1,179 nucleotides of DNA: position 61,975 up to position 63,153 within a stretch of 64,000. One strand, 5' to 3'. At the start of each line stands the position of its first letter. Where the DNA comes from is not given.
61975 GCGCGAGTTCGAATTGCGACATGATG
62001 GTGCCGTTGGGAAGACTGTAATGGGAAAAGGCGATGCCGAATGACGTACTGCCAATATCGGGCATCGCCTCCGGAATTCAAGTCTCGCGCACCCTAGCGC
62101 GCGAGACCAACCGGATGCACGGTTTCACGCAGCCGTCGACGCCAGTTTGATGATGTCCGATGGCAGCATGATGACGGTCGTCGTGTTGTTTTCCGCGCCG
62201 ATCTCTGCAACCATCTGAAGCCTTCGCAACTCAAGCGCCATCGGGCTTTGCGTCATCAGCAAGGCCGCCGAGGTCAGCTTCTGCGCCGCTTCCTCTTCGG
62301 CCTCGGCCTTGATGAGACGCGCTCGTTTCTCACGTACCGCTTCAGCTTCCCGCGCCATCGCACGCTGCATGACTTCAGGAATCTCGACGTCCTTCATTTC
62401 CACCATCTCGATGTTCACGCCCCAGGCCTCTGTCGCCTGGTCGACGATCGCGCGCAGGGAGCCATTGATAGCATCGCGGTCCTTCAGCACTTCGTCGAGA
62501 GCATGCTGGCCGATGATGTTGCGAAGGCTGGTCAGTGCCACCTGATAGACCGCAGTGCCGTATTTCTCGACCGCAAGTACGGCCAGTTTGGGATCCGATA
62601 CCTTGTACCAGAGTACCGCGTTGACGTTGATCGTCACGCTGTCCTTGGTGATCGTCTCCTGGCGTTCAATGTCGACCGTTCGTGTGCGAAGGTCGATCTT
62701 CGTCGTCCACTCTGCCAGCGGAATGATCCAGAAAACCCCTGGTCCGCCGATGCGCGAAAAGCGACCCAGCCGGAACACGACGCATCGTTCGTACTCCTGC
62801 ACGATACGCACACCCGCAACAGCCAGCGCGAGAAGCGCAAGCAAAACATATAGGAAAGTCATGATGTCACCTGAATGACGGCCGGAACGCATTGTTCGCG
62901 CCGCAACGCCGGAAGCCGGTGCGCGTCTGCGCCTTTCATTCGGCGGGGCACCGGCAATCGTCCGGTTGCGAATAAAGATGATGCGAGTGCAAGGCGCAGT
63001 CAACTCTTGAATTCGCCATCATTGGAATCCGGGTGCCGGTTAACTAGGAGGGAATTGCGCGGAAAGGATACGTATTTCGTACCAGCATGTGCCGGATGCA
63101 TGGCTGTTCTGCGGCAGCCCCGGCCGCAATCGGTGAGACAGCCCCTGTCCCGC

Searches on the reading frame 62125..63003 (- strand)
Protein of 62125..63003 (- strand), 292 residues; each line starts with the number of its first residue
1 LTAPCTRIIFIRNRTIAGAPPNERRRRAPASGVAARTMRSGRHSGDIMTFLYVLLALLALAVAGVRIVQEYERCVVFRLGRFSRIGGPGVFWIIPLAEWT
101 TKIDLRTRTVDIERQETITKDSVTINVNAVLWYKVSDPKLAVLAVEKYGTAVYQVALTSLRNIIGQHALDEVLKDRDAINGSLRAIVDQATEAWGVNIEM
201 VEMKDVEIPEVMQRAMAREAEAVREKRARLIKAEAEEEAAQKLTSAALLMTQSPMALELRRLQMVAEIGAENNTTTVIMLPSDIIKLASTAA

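Call 63: search_protein_families(library=pfam, proteins=[window:62125-63003:-], max_evalue=0.0001)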
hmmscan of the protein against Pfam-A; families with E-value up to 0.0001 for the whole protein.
window:62125-63003:- (292 aa): 1 family
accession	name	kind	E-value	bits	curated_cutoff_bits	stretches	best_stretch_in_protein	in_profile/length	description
PF01145.31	Band_7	-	4.5e-41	141.3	23.6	1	67-236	2-175/176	SPFH domain / Band 7 family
